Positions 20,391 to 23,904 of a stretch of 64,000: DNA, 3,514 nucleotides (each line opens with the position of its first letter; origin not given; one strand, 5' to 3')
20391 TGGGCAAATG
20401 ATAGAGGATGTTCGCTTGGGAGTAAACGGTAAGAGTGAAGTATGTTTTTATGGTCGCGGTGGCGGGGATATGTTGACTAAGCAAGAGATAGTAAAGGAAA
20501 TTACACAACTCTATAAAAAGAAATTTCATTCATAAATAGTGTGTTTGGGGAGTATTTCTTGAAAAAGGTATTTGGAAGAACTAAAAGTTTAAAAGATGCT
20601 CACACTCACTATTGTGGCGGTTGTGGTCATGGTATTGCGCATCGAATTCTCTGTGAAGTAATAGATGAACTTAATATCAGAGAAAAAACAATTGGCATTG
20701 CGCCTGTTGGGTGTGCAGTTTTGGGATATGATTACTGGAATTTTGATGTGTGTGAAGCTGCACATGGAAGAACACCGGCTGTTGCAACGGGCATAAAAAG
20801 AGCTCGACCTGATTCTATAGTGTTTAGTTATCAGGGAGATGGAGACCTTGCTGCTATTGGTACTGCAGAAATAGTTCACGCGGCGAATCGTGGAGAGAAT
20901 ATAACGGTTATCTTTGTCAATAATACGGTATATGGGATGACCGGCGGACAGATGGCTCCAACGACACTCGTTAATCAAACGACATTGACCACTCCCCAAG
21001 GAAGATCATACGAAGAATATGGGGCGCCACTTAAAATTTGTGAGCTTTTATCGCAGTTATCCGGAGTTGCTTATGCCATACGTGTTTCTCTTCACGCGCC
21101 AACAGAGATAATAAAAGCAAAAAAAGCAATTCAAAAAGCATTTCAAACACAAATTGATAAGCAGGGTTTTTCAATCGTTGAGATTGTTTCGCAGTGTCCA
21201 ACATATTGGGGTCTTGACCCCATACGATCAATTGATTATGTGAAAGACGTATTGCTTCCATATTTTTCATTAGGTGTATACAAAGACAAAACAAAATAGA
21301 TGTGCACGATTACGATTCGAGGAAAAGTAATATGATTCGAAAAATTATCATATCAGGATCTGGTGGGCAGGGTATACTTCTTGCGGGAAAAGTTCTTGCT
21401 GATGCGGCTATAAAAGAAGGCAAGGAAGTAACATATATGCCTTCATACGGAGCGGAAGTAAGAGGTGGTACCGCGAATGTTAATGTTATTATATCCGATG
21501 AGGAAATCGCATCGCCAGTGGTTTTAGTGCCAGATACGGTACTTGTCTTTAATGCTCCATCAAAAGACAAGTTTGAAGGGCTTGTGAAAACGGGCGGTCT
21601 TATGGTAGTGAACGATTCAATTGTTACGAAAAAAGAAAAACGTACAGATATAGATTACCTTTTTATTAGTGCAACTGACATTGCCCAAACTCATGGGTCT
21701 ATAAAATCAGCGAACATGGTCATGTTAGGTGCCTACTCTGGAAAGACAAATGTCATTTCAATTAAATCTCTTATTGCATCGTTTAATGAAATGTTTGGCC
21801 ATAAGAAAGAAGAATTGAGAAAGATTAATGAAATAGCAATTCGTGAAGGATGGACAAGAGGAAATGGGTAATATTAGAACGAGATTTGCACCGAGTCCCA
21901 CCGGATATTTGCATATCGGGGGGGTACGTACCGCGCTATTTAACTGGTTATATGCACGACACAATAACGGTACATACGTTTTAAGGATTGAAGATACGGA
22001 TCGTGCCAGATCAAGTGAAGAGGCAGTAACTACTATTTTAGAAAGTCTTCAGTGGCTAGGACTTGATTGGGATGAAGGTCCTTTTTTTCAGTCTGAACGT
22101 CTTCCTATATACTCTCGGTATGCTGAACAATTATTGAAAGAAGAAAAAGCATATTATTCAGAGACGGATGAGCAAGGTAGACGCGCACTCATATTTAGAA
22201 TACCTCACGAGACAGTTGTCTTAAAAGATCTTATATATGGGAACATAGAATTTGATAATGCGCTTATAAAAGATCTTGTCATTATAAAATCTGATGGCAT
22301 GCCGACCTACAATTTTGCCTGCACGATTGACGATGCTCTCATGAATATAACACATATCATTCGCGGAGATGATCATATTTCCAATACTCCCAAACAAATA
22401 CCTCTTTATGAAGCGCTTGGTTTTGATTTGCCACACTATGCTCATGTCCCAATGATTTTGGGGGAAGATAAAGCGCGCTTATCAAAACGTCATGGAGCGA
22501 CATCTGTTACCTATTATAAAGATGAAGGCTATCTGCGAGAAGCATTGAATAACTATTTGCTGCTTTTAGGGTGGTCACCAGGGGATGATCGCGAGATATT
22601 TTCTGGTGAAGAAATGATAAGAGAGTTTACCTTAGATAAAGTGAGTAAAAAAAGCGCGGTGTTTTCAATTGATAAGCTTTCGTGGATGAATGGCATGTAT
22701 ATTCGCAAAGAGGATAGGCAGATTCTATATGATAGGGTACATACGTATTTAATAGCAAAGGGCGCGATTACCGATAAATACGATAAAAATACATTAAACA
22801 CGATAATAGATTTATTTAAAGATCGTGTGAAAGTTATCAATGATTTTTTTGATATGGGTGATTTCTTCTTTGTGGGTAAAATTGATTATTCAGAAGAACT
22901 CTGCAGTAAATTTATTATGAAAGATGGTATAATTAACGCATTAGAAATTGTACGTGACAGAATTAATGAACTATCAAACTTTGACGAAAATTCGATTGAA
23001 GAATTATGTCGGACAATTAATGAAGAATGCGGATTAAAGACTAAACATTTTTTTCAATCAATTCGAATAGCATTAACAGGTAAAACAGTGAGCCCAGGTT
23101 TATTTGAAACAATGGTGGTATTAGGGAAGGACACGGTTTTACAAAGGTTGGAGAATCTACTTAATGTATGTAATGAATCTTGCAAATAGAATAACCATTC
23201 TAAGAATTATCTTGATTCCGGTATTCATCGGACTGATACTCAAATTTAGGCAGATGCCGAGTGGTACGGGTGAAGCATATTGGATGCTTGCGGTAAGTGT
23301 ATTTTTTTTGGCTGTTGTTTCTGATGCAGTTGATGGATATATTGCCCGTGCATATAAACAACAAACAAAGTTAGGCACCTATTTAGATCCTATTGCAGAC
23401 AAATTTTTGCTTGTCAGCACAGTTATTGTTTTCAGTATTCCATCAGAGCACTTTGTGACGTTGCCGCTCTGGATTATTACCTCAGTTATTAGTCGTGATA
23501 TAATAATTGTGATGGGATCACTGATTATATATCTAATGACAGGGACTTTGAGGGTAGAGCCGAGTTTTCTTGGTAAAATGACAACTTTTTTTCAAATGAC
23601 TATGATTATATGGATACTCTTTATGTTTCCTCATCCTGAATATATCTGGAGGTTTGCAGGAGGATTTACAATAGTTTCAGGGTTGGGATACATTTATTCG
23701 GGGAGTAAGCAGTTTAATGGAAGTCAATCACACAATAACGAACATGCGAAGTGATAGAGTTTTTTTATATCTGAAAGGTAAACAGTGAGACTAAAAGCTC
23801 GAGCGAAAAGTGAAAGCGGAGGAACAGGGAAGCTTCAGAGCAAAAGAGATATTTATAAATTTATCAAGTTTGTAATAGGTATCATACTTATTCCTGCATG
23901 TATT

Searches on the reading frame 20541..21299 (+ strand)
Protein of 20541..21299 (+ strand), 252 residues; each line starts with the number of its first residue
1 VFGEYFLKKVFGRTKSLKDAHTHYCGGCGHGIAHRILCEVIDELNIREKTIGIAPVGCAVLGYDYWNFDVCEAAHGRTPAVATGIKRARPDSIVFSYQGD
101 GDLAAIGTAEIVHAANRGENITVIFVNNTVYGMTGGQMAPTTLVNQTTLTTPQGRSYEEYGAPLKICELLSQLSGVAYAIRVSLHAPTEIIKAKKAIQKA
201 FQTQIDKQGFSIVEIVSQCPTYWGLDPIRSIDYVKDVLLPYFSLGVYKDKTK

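Call 25: search_protein_families(library=pfam, proteins=[window:20541-21299:+])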
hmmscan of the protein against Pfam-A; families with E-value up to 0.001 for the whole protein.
window:20541-21299:+ (252 aa): 1 family
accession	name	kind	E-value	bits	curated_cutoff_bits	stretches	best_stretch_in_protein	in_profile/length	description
PF02775.26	TPP_enzyme_C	-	6.9e-21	75.1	21.9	1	72-215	27-151/151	Thiamine pyrophosphate enzyme, C-terminal TPP binding domain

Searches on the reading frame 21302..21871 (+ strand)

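Call 25: search_protein_families(library=pfam, proteins=[window:21302-21871:+])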
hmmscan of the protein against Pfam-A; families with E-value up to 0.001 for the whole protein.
window:21302-21871:+ (189 aa): 1 family
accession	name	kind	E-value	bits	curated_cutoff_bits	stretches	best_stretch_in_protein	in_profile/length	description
PF01558.24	POR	-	1e-35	123.9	27.4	1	21-183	1-171/173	Pyruvate ferredoxin/flavodoxin oxidoreductase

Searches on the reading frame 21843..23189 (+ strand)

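Call 25: search_protein_families(library=pfam, proteins=[window:21843-23189:+])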
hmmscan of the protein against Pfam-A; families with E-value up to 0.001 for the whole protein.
window:21843-23189:+ (448 aa): 2 families
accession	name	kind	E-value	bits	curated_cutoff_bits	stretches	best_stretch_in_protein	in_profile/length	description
PF00749.27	tRNA-synt_1c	-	8e-94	314.5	23.4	2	109-281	139-314/314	tRNA synthetases class I (E and Q), catalytic domain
PF19269.4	Anticodon_2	-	2.1e-33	116.1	23.6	1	296-439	3-140/141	Anticodon binding domain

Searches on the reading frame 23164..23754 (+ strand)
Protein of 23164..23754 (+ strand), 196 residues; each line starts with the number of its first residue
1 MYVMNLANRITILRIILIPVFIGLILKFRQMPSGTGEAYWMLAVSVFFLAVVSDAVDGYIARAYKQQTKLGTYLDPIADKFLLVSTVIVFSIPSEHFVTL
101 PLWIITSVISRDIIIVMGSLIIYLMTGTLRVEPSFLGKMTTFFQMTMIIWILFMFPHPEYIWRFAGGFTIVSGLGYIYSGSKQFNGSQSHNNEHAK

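Call 25: search_protein_families(library=pfam, proteins=[window:23164-23754:+])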
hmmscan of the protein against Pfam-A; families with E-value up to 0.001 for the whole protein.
window:23164-23754:+ (196 aa): 1 family
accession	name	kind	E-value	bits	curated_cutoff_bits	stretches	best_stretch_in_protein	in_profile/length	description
PF01066.26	CDP-OH_P_transf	-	1.2e-32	113.8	22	1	4-157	1-138/152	CDP-alcohol phosphatidyltransferase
